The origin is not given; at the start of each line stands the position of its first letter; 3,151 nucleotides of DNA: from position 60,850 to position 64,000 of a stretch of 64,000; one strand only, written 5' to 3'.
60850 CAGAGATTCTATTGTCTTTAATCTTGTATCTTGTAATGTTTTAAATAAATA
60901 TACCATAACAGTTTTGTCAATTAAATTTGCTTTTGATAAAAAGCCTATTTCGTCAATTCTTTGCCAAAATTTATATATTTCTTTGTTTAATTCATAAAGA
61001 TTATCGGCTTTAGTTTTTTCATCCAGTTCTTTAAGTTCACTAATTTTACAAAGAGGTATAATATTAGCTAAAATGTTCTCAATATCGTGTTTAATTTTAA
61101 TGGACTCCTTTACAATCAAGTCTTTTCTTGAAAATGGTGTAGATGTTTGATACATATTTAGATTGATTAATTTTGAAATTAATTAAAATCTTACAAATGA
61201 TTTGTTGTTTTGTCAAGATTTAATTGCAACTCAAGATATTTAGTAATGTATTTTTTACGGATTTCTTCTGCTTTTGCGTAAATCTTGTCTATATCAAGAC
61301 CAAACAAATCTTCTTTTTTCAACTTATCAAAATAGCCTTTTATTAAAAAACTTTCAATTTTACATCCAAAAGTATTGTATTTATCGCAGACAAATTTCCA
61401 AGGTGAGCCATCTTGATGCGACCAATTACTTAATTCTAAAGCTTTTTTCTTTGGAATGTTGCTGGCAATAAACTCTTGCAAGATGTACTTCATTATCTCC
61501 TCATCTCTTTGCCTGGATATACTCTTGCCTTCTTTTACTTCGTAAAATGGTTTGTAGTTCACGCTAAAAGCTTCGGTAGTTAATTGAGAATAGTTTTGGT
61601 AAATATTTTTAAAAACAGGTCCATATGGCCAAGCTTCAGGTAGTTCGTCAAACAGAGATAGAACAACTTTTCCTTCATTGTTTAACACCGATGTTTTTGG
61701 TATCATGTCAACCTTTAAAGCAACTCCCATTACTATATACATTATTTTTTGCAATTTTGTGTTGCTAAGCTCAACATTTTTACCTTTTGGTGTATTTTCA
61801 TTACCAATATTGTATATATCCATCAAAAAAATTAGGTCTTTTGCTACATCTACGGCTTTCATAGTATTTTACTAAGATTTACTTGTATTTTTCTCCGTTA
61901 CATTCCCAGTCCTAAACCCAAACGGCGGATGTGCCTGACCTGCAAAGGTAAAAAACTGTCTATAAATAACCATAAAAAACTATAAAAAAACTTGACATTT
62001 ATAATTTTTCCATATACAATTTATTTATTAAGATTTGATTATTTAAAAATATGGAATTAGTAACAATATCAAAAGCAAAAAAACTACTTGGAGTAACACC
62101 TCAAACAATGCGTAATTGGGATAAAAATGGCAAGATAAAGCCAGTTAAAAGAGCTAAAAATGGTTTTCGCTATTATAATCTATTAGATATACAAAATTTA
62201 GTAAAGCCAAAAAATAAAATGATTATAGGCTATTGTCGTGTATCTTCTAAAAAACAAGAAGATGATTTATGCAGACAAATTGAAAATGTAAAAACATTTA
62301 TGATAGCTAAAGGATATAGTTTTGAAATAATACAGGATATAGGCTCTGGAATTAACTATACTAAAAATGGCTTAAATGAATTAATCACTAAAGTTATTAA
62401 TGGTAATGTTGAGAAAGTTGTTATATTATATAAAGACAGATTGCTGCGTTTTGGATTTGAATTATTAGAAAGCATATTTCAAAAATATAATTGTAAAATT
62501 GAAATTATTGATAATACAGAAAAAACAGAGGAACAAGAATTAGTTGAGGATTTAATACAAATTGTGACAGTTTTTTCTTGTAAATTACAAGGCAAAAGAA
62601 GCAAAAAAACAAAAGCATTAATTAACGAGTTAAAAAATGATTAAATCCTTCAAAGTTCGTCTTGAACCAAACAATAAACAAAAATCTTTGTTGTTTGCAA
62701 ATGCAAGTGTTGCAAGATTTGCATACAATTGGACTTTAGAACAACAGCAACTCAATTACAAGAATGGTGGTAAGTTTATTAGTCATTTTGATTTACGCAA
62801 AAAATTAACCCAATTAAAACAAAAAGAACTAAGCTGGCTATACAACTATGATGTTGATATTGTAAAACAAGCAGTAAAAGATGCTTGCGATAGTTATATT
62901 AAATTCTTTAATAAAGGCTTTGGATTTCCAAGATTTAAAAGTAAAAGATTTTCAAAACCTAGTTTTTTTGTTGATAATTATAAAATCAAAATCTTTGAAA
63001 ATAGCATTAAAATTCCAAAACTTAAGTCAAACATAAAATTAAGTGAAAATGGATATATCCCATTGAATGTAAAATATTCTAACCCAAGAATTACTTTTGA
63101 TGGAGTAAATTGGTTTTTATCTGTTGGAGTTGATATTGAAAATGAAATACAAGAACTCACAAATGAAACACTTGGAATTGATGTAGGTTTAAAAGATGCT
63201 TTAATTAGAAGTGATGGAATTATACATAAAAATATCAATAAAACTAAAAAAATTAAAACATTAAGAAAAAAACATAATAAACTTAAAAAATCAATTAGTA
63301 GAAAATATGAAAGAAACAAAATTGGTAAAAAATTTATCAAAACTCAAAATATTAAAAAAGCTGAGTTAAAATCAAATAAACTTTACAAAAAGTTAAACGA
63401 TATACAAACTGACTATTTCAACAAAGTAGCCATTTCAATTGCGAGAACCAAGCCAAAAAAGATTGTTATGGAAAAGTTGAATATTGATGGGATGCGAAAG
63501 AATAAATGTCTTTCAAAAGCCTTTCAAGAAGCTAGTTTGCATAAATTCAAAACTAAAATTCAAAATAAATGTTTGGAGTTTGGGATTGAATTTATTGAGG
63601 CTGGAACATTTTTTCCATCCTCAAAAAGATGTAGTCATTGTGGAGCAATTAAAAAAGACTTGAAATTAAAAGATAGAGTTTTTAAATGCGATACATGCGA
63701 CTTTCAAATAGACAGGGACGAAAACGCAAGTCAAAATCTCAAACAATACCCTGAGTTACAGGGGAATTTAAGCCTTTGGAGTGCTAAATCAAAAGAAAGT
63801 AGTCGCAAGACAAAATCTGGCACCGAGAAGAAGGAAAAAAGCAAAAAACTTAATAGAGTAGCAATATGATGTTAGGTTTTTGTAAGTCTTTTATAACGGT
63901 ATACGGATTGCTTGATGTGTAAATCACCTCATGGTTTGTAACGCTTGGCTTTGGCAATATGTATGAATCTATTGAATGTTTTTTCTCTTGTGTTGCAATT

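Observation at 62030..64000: Second, unrelated TnpB-bearing element (IS607 type); two RNA-guided nucleases in one phage region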

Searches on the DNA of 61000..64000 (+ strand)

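Call 8: search_dna_similar(query=window:61000-64000:+, collection=phages, mode=near)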
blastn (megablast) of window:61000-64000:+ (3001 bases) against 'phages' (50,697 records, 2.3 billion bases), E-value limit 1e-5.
No match.

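Call 9: search_rna_families(source=window, start=61800, end=64000, threshold=evalue, max_evalue=1, show_alignments=3)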
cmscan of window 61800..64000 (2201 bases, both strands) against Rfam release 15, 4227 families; matches with E-value up to 1: 3.
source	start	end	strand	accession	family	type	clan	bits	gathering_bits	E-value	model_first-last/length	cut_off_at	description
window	63773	63836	+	RF03064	RAGATH-18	Gene; sRNA;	-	63.9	44.9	7.7e-12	1-71/71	no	RAGATH-18 RNA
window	63537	63599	+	RF03498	mir-3145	Gene; miRNA;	-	21.4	98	0.55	1-84/84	no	mir-3145 microRNA precursor family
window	63861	63912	+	RF00137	SNORD83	Gene; snRNA; snoRNA; CD-box;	-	20.7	35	0.95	1-78/78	no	Small nucleolar RNA SNORD83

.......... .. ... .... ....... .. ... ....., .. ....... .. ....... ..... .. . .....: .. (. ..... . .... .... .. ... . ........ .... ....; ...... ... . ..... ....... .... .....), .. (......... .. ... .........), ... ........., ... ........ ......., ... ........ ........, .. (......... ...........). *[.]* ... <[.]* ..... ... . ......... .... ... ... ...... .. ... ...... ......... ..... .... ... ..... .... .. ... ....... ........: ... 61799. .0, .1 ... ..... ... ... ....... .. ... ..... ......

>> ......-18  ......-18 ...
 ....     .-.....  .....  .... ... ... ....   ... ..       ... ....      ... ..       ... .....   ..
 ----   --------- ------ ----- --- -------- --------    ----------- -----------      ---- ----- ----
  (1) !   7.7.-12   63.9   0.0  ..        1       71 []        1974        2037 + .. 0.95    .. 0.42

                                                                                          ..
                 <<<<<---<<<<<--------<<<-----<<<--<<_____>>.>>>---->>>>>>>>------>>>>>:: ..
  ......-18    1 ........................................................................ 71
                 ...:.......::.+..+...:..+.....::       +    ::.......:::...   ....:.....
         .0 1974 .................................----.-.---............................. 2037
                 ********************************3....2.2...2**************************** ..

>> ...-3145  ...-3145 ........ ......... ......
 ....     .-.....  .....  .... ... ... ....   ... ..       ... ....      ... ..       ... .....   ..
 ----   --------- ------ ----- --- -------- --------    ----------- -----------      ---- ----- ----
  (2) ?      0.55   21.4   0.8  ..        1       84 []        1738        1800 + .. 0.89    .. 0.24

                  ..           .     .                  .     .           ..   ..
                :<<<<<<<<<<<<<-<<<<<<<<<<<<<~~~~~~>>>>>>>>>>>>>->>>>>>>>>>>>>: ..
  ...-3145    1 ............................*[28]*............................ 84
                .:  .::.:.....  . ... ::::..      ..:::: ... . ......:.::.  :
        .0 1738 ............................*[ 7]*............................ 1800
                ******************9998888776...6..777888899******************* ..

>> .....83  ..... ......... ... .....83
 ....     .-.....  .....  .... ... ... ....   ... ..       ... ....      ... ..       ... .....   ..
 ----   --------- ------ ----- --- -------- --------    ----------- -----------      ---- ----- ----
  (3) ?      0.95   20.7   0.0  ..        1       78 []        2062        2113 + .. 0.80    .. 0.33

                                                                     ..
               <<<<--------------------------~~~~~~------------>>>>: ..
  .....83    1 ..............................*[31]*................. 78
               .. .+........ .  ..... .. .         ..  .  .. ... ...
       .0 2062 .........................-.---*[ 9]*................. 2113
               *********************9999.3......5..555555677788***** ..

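Call 36: search_rna_families(sources=[L012, L013, L014, L015, L016, L017, L018, L022, L023, L024, L025, L026], threshold=gathering)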
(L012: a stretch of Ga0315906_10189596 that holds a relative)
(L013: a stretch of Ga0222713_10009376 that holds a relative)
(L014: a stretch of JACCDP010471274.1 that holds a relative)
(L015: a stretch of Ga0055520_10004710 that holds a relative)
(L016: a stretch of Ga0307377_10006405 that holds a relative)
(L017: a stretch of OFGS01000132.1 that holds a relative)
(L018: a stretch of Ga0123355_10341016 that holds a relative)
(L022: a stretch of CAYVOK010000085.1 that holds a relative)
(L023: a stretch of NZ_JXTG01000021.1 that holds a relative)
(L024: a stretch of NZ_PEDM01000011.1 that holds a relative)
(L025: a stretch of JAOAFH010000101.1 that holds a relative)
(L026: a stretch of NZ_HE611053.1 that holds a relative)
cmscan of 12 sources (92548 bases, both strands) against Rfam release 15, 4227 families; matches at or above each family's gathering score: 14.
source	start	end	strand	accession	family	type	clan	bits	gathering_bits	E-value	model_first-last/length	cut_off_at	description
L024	1886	2018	-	RF00050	FMN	Cis-reg; riboswitch;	-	119.2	66.2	4.7e-27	1-138/138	no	FMN riboswitch aptamer (RFN element)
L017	11174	11234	+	RF03064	RAGATH-18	Gene; sRNA;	-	71.8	44.9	2.9e-12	1-71/71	no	RAGATH-18 RNA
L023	4174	4234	+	RF03064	RAGATH-18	Gene; sRNA;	-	69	44.9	1.6e-11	1-71/71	no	RAGATH-18 RNA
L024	4174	4234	+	RF03064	RAGATH-18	Gene; sRNA;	-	69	44.9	1.6e-11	1-71/71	no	RAGATH-18 RNA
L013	3153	3216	+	RF03064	RAGATH-18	Gene; sRNA;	-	66.8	44.9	5.8e-11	1-71/71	no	RAGATH-18 RNA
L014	11137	11200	+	RF03064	RAGATH-18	Gene; sRNA;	-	66.6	44.9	6.6e-11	1-71/71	no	RAGATH-18 RNA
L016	5047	5107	-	RF03064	RAGATH-18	Gene; sRNA;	-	65.4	44.9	1.3e-10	1-71/71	no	RAGATH-18 RNA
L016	11137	11197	+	RF03064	RAGATH-18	Gene; sRNA;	-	65.4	44.9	1.3e-10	1-71/71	no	RAGATH-18 RNA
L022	4137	4200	+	RF03064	RAGATH-18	Gene; sRNA;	-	65.4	44.9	1.3e-10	1-71/71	no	RAGATH-18 RNA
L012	1820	1883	+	RF03064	RAGATH-18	Gene; sRNA;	-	65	44.9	1.7e-10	1-71/71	no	RAGATH-18 RNA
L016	2974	3034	-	RF03064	RAGATH-18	Gene; sRNA;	-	64.9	44.9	1.7e-10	1-71/71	no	RAGATH-18 RNA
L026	4205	4265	+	RF03064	RAGATH-18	Gene; sRNA;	-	63.1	44.9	5.3e-10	1-71/71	no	RAGATH-18 RNA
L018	1678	1741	+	RF03064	RAGATH-18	Gene; sRNA;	-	60.3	44.9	2.7e-09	1-71/71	no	RAGATH-18 RNA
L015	1481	1541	+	RF03064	RAGATH-18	Gene; sRNA;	-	58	44.9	1.1e-08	1-71/71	no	RAGATH-18 RNA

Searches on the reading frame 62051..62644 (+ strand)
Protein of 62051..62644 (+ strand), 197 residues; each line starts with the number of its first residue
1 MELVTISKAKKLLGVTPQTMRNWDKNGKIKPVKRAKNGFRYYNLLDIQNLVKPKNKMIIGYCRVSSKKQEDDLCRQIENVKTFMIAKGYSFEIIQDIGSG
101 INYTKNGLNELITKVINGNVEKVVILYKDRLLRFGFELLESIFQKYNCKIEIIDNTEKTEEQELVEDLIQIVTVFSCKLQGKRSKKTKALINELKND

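Call 5: search_protein_families(library=pfam, proteins=[window:62051-62644:+])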
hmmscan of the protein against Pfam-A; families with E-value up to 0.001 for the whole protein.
window:62051-62644:+ (197 aa): 4 families
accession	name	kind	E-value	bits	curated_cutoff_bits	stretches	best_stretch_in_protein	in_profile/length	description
PF00239.26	Resolvase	-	1.3e-17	64.7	23.3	1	58-189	1-137/145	Resolvase, N terminal domain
PF00376.29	MerR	-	3e-10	40.2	28.2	1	5-42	1-38/38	MerR family regulatory protein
PF13411.12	MerR_1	-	6.4e-08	33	21.6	1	5-50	2-46/69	MerR HTH family regulatory protein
PF12728.13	HTH_17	-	2.2e-05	25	27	1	4-47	2-43/51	Helix-turn-helix domain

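Call 59: search_solved_structures(query=window:62051-62644:+, max_evalue=0.001, show_alignments=1)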
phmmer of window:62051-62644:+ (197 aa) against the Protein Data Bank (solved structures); distinct sequences matched with E-value up to 0.001: 5.
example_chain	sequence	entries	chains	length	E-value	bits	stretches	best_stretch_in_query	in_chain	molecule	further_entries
3lhk_A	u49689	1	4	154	1.8e-34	122.4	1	55-195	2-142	putative DNA binding protein MJ0014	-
3ilx_A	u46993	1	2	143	4e-30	108.2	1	55-196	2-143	First ORF in transposon ISC1904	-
6dgc_A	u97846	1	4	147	1.6e-29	106.2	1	59-195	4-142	ISC1926 TnpA C-terminal catalytic domain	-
3lhf_A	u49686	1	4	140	3.4e-28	101.9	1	57-196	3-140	Serine Recombinase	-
6dgb_A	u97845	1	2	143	2.4e-12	50.3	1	58-190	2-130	IS607 family transposase IS1535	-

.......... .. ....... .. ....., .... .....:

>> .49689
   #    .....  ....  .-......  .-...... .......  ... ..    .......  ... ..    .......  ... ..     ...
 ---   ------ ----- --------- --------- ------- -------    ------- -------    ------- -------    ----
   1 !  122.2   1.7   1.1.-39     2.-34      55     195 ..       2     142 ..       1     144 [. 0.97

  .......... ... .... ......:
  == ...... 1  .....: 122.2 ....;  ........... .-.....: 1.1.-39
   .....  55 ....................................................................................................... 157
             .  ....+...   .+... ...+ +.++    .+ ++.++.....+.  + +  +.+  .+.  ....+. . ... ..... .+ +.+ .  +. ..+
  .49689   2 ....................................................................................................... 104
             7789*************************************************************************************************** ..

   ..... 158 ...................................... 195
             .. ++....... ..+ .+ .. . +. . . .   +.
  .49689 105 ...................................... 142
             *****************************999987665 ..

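Call 60: search_protein_families(library=ncbifam, proteins=[window:62051-62644:+])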
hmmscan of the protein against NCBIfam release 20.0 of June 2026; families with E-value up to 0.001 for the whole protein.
window:62051-62644:+ (197 aa): 8 families
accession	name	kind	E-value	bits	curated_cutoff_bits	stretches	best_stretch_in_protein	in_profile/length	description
NF033518.0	transpos_IS607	equivalog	8.5e-64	214.5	110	1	8-188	2-187/187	IS607 family transposase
NF041201.1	recomb_XisF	equivalog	5.4e-16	58.6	375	1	58-189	1-134/465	fdxN element excision recombinase XisF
NF049883.1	resolv_YneB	equivalog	1.7e-08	34.2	175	1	59-181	3-132/211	YneB family resolvase-like protein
NF047375.1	HeatShock_HspR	equivalog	1.3e-07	31.5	105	1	3-51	3-50/92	heat shock protein transcriptional repressor HspR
TIGR02043.1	ZntR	equivalog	2.9e-05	24.2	167.95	1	6-50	4-48/131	Zn(2+)-responsive transcriptional regulator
NF007069.0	PRK09514.1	equivalog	3.9e-05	23.6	143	1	6-50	4-48/141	Zn(2+)-responsive transcriptional regulator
TIGR02044.1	CueR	equivalog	0.00041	20.4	147.4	1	5-51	2-48/127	Cu(I)-responsive transcriptional regulator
NF041849.1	trans_regNmlR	equivalog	0.00074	19.6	175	0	5-50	2-47/117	stress response transcriptional regulator NmlR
